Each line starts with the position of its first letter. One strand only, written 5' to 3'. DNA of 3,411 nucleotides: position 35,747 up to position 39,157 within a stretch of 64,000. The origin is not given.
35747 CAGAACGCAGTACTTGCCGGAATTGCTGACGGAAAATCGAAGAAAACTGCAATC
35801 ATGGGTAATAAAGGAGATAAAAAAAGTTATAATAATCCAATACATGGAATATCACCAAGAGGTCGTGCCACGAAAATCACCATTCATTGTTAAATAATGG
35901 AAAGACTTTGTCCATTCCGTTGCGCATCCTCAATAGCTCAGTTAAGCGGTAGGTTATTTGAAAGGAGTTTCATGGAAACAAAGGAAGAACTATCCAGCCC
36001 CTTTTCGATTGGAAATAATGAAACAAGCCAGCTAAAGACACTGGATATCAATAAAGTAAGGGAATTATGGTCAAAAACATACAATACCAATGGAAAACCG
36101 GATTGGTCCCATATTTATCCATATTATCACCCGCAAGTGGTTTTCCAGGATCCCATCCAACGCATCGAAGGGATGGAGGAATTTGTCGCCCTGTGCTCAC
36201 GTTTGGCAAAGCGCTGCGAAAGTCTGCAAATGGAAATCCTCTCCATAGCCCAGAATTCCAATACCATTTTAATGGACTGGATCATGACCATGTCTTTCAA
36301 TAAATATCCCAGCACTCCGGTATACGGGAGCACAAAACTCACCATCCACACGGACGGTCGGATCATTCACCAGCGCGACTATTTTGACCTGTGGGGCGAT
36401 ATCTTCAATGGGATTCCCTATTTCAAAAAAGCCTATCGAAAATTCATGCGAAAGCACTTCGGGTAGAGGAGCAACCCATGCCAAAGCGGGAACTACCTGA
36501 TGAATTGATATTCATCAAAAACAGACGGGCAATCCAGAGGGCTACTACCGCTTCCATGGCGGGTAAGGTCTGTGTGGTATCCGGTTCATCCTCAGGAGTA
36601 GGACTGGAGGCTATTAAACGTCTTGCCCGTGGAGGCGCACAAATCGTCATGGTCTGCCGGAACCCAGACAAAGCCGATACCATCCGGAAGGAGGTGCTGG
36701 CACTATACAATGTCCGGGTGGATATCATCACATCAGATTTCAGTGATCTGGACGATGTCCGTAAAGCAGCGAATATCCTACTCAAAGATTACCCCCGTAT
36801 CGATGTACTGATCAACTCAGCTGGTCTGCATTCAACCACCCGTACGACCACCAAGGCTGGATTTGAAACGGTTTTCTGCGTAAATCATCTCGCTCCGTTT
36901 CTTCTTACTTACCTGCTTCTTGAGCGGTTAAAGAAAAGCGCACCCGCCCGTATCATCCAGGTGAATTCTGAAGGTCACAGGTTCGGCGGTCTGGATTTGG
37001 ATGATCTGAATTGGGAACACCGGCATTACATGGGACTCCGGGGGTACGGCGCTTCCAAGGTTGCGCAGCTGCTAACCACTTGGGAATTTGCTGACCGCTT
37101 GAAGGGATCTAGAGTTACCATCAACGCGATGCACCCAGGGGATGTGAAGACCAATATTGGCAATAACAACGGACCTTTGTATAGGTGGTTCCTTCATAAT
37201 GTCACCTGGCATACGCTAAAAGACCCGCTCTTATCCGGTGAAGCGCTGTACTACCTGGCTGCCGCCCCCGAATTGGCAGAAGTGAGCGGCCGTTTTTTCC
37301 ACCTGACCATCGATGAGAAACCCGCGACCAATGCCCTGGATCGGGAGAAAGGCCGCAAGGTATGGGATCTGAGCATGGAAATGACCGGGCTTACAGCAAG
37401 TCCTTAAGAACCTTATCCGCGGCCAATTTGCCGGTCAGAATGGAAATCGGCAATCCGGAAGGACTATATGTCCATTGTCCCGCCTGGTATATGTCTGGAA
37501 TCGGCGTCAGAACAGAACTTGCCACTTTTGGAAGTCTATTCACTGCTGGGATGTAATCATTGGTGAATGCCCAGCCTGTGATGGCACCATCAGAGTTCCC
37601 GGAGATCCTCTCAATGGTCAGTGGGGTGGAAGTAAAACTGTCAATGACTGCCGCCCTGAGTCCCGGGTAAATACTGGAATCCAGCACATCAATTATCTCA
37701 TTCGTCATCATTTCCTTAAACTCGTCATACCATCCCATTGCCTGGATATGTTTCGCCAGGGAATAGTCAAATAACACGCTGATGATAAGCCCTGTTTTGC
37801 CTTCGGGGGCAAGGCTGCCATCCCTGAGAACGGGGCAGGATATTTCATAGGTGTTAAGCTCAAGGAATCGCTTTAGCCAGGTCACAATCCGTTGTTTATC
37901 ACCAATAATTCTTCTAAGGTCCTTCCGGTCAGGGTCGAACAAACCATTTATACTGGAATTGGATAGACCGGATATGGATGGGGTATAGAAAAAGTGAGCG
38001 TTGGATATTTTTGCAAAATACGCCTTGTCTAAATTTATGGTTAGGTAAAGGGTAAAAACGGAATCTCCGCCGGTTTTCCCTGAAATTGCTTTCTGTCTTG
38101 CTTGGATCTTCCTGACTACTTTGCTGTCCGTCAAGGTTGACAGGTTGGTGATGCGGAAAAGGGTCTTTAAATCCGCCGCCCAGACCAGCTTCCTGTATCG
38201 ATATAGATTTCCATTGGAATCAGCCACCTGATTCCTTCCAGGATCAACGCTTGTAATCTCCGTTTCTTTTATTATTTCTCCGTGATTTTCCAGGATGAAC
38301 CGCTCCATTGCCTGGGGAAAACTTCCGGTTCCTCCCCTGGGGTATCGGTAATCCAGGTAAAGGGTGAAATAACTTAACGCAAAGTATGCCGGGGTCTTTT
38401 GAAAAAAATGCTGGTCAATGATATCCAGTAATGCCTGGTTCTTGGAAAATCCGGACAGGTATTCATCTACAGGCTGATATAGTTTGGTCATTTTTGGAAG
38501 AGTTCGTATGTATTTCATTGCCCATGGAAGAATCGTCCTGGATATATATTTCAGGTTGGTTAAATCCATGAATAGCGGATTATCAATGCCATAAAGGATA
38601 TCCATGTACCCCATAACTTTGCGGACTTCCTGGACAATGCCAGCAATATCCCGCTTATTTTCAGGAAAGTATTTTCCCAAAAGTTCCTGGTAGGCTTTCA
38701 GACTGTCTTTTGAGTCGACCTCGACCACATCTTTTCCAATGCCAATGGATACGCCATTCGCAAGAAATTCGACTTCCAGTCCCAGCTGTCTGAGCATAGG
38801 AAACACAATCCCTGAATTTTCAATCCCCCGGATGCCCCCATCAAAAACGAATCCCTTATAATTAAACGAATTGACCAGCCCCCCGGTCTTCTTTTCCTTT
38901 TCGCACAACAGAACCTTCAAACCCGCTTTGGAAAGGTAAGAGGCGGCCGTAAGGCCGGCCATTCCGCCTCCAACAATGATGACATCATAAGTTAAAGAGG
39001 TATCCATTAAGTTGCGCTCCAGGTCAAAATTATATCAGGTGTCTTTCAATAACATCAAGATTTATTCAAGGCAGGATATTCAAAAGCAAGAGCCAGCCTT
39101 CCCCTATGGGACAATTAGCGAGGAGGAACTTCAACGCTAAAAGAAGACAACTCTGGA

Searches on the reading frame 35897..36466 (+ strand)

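Call 3: search_protein_families(library=pfam, proteins=[window:35897-36466:+], max_evalue=0.01)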
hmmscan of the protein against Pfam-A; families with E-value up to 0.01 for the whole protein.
window:35897-36466:+ (189 aa): 3 families
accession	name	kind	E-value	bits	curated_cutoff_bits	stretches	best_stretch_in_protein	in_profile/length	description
PF10184.16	DUF2358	-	5.3e-09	36.8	24.3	1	71-157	18-111/113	Uncharacterized conserved protein (DUF2358)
PF12680.13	SnoaL_2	-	1.2e-08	35.8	27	1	67-156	10-99/102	SnoaL-like domain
PF07858.18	LEH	-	0.00091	20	24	1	82-171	33-118/122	Limonene-1,2-epoxide hydrolase catalytic domain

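Call 8: search_protein_families(library=ncbifam, proteins=[window:35897-36466:+], max_evalue=0.01)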
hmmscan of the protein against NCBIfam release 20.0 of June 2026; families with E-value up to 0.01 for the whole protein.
window:35897-36466:+ (189 aa): 0 families

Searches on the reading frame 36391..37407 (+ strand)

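Call 3: search_protein_families(library=pfam, proteins=[window:36391-37407:+], max_evalue=0.01)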
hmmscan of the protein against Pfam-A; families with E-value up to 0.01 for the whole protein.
window:36391-37407:+ (338 aa): 5 families
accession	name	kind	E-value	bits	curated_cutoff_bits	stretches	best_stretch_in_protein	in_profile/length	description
PF00106.31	adh_short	-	1.8e-30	106.3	26.6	1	59-259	1-189/195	short chain dehydrogenase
PF13561.12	adh_short_C2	-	4.7e-17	62.8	27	1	67-260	5-184/236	Enoyl-(Acyl carrier protein) reductase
PF08659.16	KR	-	8.5e-07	29.5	22.6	1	62-150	4-95/180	KR domain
PF01370.27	Epimerase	-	6.9e-05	22.8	20.9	1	62-242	2-164/240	NAD dependent epimerase/dehydratase family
PF13460.12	NAD_binding_10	-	0.00094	19.5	27.2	1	65-191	1-96/184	NAD(P)H-binding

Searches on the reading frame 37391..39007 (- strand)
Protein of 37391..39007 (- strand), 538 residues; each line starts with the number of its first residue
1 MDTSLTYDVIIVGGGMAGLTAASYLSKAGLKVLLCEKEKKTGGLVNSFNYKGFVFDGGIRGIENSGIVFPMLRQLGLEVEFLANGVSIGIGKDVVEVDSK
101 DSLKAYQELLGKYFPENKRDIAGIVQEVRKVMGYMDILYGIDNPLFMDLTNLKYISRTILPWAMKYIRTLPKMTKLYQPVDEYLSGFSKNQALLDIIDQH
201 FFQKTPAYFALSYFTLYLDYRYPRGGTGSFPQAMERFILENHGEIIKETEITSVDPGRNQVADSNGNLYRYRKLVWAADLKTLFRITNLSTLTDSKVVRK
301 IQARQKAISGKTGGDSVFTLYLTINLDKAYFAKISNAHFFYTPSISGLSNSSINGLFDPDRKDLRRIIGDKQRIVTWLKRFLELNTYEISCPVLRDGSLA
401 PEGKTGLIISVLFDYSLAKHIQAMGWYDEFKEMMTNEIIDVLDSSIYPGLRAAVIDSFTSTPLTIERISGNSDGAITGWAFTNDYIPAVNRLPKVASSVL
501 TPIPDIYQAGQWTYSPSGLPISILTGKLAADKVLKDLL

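Call 3: search_protein_families(library=pfam, proteins=[window:37391-39007:-], max_evalue=0.01)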
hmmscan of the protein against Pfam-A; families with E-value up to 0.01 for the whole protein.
window:37391-39007:- (538 aa): 15 families
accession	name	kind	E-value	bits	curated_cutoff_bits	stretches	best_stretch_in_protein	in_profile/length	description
PF01593.30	Amino_oxidase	-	2e-18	67.4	19.8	1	16-292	1-268/443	Flavin containing amine oxidoreductase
PF13450.12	NAD_binding_8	-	3e-14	53.5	21.9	1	11-75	1-68/68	NAD(P)-binding Rossmann-like domain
PF01266.30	DAO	-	3.9e-11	43.5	27.9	1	8-42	1-35/353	FAD dependent oxidoreductase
PF07992.20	Pyr_redox_2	-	9.1e-10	38.9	26.1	1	7-100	1-90/291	Pyridine nucleotide-disulphide oxidoreductase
PF00890.30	FAD_binding_2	-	1.5e-08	34.7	20.4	1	8-43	1-36/414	FAD binding domain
PF12831.13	FAD_oxidored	-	5e-08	33.1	27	1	8-45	1-38/416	FAD dependent oxidoreductase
PF01946.23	Thi4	-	2.1e-07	30.9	26.2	1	5-43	16-55/235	Thi4 family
PF01494.25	FAD_binding_3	-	6.1e-07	29.4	22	1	7-94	2-75/349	FAD binding domain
PF01134.28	GIDA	-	4e-06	26.6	22.1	1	8-41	1-34/391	Glucose inhibited division protein A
PF03486.20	HI0933_like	-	5.4e-06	26.5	50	1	8-42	2-36/244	HI0933-like protein Rossmann domain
PF05834.18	Lycopene_cycl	-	0.0016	18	23.4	1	8-38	1-33/380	Lycopene cyclase protein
PF00070.33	Pyr_redox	-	0.0019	19.1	22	1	9-40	2-33/82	Pyridine nucleotide-disulphide oxidoreductase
PF04820.20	Trp_halogenase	-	0.0037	16.6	21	1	8-39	1-36/458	Tryptophan halogenase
PF13738.12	Pyr_redox_3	-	0.0052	16.5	30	0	10-39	1-31/305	Pyridine nucleotide-disulphide oxidoreductase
PF00996.24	GDI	-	0.0083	15.1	23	0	6-50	4-48/436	GDP dissociation inhibitor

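Call 8: search_protein_families(library=ncbifam, proteins=[window:37391-39007:-], max_evalue=0.01)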
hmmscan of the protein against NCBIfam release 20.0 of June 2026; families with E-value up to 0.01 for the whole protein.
window:37391-39007:- (538 aa): 132 families (the best 25 are shown)
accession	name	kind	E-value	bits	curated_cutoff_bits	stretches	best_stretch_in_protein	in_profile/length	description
NF045689.1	BCarotKetCrtO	equivalog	4.2e-20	71.8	1000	2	389-534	391-536/563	beta-carotene ketolase CrtO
TIGR02734.1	crtI_fam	subfamily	1e-19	70.6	238.1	3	9-58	1-50/504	phytoene desaturase family protein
NF058655.1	CrtID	equivalog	5e-18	65.2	640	1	9-58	1-50/478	bifunctional phytoene desaturase/3,4-desaturase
TIGR02730.1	carot_isom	equivalog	7.8e-18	64.6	586.9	2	7-280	1-284/493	carotenoid isomerase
TIGR02733.1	desat_CrtD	equivalog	4.2e-17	62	549.7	1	8-79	3-77/492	C-3',4' desaturase CrtD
NF005560.0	PRK07233.1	equivalog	5.2e-14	51.9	252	1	9-54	3-48/435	hypothetical protein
NF005548.0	PRK07208.1-4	equivalog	1.8e-11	43.4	389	1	8-58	5-55/488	hypothetical protein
TIGR03467.1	HpnE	equivalog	5.2e-11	42.5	283.05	1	9-53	1-45/430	hydroxysqualene dehydroxylase HpnE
NF005545.0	PRK07208.1-1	equivalog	6.9e-11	41.2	451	1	5-62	6-65/504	hypothetical protein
TIGR00562.1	proto_IX_ox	equivalog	2.7e-10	39.4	97.85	1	7-79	3-78/470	protoporphyrinogen oxidase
NF045637.1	carotdesatCrtDProt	equivalog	3e-10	39.2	580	1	9-58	1-50/485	1-hydroxycarotenoid 3,4-desaturase CrtD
NF008845.0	PRK11883.1-5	equivalog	1.3e-09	36.9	560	1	8-85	6-90/468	protoporphyrinogen oxidase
NF042421.1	hydcarot_desat_CrtD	equivalog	8.2e-09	34.4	500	1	9-58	4-53/487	1-hydroxycarotenoid 3,4-desaturase CrtD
TIGR00292.1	TIGR00292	equivalog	1.5e-08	34.2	148.3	1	6-43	21-58/254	sulfide-dependent adenosine diphosphate thiazole synthase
TIGR02032.1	GG-red-SF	subfamily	4.1e-08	33.3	158.8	1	7-42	1-36/297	geranylgeranyl reductase family protein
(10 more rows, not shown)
